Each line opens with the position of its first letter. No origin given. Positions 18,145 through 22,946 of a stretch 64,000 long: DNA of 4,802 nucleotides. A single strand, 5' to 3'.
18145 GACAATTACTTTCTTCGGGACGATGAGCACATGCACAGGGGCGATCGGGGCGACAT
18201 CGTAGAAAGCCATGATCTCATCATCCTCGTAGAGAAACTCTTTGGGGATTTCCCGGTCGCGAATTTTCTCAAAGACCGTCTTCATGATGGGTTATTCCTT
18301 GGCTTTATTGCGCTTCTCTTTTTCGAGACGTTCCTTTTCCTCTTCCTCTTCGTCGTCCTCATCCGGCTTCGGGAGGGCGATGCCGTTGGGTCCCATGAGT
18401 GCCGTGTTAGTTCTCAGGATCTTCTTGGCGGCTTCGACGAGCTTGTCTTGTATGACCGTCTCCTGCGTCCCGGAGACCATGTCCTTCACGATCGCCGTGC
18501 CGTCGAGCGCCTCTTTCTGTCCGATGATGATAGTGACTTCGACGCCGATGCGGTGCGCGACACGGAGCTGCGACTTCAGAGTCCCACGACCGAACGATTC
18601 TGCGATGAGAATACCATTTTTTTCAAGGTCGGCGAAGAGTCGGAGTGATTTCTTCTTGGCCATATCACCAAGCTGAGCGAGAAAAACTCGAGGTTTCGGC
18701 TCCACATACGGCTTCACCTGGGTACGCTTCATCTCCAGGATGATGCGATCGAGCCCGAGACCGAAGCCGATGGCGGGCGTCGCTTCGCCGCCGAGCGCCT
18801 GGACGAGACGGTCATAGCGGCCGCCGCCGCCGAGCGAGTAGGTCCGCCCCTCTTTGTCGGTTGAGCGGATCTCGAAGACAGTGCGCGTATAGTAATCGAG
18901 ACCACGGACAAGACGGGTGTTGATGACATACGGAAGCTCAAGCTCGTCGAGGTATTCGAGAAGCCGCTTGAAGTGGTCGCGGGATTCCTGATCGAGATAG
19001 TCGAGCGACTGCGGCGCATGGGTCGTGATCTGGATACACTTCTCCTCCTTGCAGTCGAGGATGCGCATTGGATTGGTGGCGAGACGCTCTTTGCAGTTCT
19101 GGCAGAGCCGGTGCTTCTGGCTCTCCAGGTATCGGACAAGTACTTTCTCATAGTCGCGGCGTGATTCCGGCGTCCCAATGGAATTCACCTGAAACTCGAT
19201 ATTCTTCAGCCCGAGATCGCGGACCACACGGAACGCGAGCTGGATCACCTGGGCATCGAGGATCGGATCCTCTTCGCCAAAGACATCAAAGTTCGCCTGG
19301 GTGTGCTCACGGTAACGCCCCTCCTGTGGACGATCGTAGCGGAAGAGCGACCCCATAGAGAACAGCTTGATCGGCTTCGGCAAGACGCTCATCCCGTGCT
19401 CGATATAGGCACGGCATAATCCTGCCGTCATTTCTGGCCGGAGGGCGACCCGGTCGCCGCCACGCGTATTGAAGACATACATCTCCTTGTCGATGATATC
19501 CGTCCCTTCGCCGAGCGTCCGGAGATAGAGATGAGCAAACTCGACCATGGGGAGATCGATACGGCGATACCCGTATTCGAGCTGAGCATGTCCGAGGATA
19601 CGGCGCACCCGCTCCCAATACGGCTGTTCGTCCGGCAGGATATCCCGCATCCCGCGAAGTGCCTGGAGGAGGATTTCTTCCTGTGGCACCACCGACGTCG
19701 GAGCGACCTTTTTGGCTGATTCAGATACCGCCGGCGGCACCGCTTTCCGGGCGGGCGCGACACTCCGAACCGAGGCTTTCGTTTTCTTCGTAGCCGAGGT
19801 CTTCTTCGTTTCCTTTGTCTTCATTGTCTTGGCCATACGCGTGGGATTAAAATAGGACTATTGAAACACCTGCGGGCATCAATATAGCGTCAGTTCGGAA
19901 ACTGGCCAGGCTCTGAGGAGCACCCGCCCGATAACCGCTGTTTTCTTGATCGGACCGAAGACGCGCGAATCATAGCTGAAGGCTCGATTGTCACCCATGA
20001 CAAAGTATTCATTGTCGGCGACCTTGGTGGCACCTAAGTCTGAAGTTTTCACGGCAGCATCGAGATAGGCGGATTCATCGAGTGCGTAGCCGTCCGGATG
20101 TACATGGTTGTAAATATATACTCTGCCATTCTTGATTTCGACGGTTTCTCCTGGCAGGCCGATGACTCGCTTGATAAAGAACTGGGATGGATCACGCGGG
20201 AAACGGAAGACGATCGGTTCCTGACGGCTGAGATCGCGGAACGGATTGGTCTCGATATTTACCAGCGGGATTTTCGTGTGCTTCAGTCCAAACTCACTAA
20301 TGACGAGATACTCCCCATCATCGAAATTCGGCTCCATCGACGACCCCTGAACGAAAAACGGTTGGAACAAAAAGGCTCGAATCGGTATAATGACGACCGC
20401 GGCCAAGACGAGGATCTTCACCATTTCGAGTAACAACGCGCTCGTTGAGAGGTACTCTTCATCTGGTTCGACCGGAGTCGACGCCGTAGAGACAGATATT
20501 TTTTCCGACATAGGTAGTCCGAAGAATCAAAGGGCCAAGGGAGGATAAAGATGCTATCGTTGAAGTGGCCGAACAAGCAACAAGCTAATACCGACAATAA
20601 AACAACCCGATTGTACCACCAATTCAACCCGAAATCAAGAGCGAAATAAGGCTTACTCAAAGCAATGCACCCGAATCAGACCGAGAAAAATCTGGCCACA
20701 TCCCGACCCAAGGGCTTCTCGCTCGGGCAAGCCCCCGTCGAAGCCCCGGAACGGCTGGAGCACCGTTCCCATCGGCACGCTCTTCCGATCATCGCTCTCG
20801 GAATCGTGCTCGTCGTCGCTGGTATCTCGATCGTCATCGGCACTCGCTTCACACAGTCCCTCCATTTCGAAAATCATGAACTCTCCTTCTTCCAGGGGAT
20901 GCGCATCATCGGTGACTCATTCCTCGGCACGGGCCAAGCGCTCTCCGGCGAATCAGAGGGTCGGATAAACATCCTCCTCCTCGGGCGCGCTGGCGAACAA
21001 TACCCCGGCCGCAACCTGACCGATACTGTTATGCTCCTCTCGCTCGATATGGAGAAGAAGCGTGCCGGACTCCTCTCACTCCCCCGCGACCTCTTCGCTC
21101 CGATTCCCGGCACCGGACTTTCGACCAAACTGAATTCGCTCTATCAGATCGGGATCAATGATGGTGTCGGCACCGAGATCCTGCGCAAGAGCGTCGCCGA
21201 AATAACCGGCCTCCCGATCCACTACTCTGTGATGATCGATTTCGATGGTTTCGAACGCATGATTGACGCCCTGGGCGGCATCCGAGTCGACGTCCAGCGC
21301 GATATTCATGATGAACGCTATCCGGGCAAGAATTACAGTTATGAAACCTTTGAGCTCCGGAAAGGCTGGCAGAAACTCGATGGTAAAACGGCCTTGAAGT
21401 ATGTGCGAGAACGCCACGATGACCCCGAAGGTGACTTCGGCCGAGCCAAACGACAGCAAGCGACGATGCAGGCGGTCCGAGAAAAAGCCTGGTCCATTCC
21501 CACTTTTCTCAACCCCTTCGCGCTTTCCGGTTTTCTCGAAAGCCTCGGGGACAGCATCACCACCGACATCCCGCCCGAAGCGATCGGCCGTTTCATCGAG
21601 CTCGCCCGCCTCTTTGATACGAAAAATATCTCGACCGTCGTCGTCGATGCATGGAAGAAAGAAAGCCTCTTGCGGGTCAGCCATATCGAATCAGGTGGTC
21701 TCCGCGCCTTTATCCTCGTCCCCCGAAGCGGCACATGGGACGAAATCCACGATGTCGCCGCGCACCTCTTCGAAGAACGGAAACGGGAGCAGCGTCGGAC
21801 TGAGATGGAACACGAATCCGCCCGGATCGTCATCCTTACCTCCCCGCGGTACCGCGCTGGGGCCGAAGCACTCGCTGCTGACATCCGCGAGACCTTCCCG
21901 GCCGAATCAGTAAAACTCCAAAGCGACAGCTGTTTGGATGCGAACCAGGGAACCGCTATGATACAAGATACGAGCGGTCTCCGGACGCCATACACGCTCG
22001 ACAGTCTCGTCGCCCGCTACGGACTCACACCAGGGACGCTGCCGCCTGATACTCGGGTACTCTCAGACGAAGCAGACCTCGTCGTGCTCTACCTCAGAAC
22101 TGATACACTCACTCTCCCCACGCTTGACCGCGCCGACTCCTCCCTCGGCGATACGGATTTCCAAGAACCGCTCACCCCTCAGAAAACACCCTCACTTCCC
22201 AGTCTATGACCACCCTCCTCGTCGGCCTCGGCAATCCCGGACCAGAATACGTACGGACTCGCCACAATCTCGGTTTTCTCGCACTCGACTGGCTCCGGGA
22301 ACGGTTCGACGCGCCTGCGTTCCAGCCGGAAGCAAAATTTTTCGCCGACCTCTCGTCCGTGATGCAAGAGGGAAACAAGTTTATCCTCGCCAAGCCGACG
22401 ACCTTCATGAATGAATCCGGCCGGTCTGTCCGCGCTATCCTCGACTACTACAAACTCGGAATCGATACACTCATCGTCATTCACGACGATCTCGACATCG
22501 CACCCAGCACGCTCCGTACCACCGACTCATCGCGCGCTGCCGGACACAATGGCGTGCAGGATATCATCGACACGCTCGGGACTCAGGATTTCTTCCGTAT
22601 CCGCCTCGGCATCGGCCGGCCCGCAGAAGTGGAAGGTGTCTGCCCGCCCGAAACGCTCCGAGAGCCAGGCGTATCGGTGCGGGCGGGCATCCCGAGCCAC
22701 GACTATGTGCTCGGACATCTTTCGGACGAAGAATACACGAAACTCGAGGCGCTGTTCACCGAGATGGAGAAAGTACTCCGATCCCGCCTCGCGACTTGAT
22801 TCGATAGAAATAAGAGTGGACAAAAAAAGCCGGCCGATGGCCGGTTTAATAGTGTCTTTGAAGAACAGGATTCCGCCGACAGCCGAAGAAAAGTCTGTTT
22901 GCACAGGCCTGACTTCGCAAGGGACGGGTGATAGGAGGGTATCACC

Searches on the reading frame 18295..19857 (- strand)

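Call 92: search_protein_families(library=pfam, max_evalue=0.00001, proteins=[window:18295-19857:-])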
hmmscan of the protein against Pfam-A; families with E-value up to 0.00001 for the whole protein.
window:18295-19857:- (521 aa): 3 families
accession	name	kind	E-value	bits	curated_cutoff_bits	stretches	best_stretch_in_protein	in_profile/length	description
PF13393.11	tRNA-synt_His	-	9.2e-38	130.6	25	1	69-372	1-308/308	Histidyl-tRNA synthetase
PF00587.30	tRNA-synt_2b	-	3.8e-11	43.8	29.3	1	127-371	1-170/179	tRNA synthetase class II core domain (G, H, P, S and T)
PF03129.25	HGTP_anticodon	-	1.6e-07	31.8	21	1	396-479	7-93/94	Anticodon binding domain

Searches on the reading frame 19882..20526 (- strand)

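Call 92: search_protein_families(library=pfam, max_evalue=0.00001, proteins=[window:19882-20526:-])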
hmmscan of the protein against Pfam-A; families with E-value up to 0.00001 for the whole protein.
window:19882-20526:- (215 aa): 1 family
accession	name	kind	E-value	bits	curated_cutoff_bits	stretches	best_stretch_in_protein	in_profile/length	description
PF10502.14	Peptidase_S26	-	5.9e-42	143.9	22.9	1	33-207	2-168/168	Signal peptidase, peptidase S26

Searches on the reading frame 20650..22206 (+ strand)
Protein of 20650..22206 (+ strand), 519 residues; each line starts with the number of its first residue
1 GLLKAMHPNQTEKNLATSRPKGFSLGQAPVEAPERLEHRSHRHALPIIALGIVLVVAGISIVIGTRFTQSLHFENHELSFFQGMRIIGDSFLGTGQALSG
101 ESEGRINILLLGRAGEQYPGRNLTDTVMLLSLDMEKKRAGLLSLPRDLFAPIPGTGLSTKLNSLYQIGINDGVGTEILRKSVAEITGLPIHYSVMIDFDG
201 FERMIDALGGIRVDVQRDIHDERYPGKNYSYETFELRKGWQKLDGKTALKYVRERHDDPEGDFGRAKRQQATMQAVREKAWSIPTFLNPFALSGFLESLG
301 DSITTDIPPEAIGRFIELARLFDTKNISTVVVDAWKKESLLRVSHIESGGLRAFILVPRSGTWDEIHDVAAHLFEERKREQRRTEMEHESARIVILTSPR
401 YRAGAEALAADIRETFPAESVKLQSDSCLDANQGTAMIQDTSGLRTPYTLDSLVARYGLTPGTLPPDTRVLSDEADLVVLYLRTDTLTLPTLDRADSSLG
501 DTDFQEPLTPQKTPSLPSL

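Call 26: search_protein_families(library=pfam, max_evalue=0.001, proteins=[window:20650-22206:+])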
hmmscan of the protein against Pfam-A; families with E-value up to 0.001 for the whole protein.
window:20650-22206:+ (519 aa): 1 family
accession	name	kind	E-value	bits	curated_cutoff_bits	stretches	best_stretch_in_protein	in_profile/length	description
PF03816.19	LytR_cpsA_psr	-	2.2e-40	138.7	24.6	1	124-280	2-148/150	LytR_cpsA_psr family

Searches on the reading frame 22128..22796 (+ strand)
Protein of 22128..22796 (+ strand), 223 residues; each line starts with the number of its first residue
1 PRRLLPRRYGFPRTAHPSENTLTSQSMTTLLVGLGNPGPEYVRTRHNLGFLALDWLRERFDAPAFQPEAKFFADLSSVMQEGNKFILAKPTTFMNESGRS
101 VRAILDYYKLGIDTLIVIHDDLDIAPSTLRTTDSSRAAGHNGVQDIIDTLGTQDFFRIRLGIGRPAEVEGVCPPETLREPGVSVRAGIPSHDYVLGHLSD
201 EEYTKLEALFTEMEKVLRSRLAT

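Call 26: search_protein_families(library=pfam, max_evalue=0.001, proteins=[window:22128-22796:+])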
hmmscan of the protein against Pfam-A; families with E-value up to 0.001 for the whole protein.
window:22128-22796:+ (223 aa): 1 family
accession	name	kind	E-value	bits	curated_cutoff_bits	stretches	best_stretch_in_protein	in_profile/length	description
PF01195.25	Pept_tRNA_hydro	-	5.3e-51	173.5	27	1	30-219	1-169/183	Peptidyl-tRNA hydrolase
